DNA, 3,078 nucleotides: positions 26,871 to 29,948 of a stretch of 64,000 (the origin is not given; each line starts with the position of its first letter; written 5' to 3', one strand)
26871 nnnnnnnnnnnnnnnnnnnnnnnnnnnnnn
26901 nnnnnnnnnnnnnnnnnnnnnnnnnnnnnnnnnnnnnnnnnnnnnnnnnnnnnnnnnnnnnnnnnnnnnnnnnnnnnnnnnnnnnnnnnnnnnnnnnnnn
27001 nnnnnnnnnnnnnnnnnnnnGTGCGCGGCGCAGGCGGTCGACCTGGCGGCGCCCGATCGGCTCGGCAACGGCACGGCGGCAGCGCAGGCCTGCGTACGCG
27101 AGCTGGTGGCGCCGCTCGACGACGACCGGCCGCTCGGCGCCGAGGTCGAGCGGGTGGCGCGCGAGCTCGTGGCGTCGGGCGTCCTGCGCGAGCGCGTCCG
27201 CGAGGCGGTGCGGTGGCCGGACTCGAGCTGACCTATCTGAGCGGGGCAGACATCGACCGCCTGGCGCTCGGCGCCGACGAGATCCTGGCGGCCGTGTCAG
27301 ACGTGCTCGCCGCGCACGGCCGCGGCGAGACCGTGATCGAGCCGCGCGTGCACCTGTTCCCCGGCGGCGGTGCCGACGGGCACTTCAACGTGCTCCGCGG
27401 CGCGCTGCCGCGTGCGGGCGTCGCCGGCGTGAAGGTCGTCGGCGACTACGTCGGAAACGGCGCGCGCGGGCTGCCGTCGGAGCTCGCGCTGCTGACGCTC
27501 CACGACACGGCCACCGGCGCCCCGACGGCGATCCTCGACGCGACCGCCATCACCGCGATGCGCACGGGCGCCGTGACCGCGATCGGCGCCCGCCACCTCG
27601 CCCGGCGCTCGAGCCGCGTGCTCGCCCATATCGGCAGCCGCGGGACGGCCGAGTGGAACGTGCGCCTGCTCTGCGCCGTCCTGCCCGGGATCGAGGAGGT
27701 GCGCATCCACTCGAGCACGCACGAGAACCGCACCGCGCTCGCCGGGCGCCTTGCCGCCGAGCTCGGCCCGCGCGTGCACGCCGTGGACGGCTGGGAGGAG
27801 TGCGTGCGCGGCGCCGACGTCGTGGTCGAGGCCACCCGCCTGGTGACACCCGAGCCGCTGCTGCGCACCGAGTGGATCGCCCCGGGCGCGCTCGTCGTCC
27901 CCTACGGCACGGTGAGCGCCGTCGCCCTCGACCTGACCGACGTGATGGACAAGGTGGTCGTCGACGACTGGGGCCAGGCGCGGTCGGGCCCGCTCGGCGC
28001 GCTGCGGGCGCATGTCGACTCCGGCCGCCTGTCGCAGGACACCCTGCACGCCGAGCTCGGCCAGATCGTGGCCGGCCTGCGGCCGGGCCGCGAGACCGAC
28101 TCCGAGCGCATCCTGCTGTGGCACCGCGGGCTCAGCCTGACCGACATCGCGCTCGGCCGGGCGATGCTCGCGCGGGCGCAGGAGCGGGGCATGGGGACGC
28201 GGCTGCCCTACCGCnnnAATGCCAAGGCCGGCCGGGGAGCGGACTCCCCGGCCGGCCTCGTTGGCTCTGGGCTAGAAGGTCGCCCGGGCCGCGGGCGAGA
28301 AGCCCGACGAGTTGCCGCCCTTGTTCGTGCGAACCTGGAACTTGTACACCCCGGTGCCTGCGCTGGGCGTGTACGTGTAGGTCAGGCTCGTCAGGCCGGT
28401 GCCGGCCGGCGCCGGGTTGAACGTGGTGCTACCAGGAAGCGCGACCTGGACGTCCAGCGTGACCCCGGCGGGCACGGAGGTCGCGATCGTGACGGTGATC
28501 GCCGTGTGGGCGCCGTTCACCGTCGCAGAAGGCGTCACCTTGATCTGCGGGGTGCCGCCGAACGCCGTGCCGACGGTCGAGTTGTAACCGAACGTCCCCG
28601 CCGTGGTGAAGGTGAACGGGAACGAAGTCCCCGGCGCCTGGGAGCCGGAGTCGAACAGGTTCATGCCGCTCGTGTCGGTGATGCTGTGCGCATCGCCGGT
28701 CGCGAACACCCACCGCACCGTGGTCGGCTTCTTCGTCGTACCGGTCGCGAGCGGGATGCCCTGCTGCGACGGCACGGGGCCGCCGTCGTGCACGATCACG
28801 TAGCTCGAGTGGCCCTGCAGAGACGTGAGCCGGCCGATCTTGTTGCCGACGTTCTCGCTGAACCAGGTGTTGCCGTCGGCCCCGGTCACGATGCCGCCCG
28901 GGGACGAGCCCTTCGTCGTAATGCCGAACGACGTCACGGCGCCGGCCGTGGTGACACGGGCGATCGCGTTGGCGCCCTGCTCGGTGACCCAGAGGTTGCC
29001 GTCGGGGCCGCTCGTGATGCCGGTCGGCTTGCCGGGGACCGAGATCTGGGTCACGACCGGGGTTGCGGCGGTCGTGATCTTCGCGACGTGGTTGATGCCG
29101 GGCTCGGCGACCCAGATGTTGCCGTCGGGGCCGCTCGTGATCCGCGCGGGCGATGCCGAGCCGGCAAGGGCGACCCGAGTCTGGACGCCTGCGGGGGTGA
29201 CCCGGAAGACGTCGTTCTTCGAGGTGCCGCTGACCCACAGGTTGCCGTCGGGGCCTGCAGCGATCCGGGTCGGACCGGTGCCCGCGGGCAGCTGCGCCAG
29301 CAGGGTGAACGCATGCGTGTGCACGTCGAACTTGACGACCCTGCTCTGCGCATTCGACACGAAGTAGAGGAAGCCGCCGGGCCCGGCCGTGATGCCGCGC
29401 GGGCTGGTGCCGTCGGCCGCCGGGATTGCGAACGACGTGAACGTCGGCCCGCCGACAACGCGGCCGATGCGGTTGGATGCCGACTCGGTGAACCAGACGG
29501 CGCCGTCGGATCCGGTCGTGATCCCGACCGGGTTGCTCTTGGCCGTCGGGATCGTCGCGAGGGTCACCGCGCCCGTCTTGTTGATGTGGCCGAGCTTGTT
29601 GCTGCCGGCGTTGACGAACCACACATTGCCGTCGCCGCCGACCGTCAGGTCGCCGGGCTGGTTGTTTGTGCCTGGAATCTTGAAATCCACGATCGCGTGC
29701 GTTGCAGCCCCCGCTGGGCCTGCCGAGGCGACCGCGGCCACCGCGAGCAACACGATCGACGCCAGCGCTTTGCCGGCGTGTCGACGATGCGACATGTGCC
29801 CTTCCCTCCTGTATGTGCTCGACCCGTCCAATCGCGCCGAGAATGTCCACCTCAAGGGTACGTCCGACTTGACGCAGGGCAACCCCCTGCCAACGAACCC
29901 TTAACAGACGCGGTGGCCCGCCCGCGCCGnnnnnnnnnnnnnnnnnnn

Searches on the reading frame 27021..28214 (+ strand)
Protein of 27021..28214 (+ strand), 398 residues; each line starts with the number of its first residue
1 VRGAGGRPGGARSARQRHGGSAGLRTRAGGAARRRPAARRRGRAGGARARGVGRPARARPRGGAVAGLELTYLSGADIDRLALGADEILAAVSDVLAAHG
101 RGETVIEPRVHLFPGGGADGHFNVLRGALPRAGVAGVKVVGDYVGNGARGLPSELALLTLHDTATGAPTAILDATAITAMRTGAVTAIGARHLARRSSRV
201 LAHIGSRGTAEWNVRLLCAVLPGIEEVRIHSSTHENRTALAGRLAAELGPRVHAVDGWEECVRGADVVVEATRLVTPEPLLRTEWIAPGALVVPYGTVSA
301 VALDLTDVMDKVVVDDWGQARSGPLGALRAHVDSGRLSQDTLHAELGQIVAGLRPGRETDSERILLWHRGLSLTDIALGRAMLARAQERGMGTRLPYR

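Call 3: search_protein_families(library=pfam, proteins=[window:27021-28214:+])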
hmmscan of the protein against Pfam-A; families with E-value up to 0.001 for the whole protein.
window:27021-28214:+ (398 aa): 1 family
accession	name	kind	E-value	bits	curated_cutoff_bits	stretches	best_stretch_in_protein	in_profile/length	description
PF02423.21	OCD_Mu_crystall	-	7.3e-49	166.9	24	1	87-388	19-312/314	Ornithine cyclodeaminase/mu-crystallin family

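Call 4: search_protein_families(library=ncbifam, proteins=[window:27021-28214:+], max_evalue=0.01)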
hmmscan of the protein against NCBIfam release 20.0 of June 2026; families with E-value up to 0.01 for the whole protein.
window:27021-28214:+ (398 aa): 13 families
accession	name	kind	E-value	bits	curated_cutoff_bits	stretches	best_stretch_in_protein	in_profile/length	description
TIGR02371.1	ala_DH_arch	equivalog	9.2e-45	153.2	409.15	1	83-394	14-321/325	alanine dehydrogenase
TIGR03944.1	dehyd_SbnB_fam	equivalog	2.5e-41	141.8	326.9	1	70-396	1-325/327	2,3-diaminopropionate biosynthesis protein SbnB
NF006379.0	PRK08618.1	equivalog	3.2e-38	131.9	417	1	86-395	16-324/326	ornithine cyclodeaminase family protein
NF004848.0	PRK06199.1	subfamily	4e-38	131.5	362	1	116-395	72-370/379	tyramine oxidase subunit B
NF006141.0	PRK08291.1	equivalog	1.1e-34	119.9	408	1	108-394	41-327/330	cyclodeaminase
TIGR02992.1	ectoine_eutC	equivalog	1.2e-32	113.3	471.65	1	91-393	22-323/326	ectoine utilization protein EutC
NF004793.0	PRK06141.1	equivalog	1e-31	110.1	322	1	132-386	59-311/314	bifunctional Delta(1)-pyrroline-2-carboxylate/Delta(1)-piperideine-2-carboxylate reductase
NF045643.1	ImmsucRedBhcD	equivalog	7.5e-27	94.5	500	1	83-394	13-318/321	iminosuccinate reductase BhcD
NF005296.0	PRK06823.1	equivalog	4e-22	78.6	438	1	83-385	13-312/315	ornithine cyclodeaminase family protein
NF005762.1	PRK07589.1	equivalog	2.3e-21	76.1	350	1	136-395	66-318/334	ornithine cyclodeaminase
NF005603.0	PRK07340.1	equivalog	1.7e-17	63.7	266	1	133-338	62-264/307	delta(1)-pyrroline-2-carboxylate reductase family protein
NF045512.1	PyrPipCarbRedLhpI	equivalog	1.6e-15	57.1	400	1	137-333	62-254/298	bifunctional Delta(1)-pyrroline-2-carboxylate/Delta(1)-piperideine-2-carboxylate reductase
NF005011.0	PRK06407.1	subfamily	1.1e-13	51.1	337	1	70-277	2-196/302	ornithine cyclodeaminase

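Call 67: search_solved_structures(query=window:27213-28214:+, show_alignments=1, max_evalue=1e-10)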
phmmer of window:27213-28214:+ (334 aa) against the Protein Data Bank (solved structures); distinct sequences matched with E-value up to 1e-10: 11.
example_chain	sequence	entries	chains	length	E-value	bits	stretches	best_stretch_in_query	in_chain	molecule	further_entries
6t3e_A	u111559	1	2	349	7.3e-35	123.9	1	54-331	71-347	DELTA1-pyrroline-2-carboxylate reductase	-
1vll_A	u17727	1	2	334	1.1e-34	123.4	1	9-332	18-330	alanine dehydrogenase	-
1omo_A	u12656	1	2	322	1.1e-34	123.3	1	11-332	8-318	alanine dehydrogenase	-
4m54_A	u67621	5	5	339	3.7e-34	121.6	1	5-331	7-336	Putative ornithine cyclodeaminase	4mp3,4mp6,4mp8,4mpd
2i99_A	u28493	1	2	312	1.4e-18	70.4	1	8-293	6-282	Mu-crystallin homolog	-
4bv8_A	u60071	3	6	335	1.8e-18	70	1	40-293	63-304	THIOMORPHOLINE-CARBOXYLATE DEHYDROGENASE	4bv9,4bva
6rqa_A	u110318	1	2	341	3.1e-16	62.7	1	52-328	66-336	iminosuccinate reductase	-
1u7h_A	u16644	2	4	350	5.5e-15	58.6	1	73-331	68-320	ornithine cyclodeaminase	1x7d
7cxs_B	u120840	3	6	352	1.4e-13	54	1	5-331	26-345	CmnK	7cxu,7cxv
7rbp_A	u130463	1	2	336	1.8e-11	47.1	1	66-312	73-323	Ornithine cyclodeaminase/mu-crystallin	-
3hdj_A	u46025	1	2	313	4e-11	45.9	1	32-326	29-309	Probable ornithine cyclodeaminase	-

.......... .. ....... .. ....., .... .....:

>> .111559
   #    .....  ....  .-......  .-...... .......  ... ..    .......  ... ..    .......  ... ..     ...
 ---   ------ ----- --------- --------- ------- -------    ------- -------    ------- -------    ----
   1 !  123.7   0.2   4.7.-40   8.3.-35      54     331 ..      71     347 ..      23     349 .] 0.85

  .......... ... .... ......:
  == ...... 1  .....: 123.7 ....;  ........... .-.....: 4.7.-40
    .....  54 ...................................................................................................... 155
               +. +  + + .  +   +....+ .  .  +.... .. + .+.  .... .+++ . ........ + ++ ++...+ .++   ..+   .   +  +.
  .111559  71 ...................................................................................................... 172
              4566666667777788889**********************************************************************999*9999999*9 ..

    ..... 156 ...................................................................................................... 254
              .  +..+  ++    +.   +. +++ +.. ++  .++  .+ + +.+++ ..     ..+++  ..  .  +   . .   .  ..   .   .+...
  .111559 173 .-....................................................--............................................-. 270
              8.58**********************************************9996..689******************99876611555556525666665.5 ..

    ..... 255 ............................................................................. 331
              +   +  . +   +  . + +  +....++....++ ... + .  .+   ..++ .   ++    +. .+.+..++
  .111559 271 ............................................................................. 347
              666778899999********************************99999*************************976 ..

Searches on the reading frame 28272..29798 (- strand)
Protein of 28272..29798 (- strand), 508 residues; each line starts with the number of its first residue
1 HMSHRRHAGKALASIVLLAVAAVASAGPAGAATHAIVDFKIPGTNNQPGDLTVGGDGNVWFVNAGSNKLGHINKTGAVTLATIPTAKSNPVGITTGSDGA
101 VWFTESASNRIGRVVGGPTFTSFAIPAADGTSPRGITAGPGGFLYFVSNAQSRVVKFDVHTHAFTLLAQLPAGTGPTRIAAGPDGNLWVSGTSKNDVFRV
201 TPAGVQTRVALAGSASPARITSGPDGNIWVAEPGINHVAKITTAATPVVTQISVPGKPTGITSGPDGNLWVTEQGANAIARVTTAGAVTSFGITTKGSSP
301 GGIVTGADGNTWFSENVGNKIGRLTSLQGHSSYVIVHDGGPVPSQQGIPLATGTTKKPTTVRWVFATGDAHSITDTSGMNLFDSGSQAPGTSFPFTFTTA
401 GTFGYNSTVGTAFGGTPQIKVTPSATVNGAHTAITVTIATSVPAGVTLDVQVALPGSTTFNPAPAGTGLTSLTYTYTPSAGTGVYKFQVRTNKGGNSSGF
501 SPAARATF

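Call 7: search_protein_families(library=pfam, proteins=[window:28272-29798:-])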
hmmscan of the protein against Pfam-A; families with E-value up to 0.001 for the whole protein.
window:28272-29798:- (508 aa): 7 families
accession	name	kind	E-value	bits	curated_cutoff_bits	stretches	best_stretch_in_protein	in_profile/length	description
PF24684.1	Vgb_lyase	-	3.9e-64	216.7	50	2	122-327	5-210/290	Virginiamycin B lyase family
PF01436.27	NHL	-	9.3e-08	32.2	20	0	257-275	3-21/28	NHL repeat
PF07494.17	Reg_prop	-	5.9e-06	26.3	20.4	0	178-191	9-22/24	Two component regulator propeller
PF16819.11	DUF5074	-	7.3e-06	25.7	27.2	0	40-108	132-202/353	Domain of unknown function (DUF5074)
PF22701.2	Mala_s_1-like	-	2.4e-05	24.6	27.5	0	219-272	92-146/195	Mal s 1 allergenic protein-like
PF08450.18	SGL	-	2.8e-05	24.3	26.3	0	143-221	147-231/246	SMP-30/Gluconolactonase/LRE-like region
PF23500.1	DUF7133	-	0.00031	20.6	27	0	174-189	329-344/385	Domain of unknown function (DUF7133)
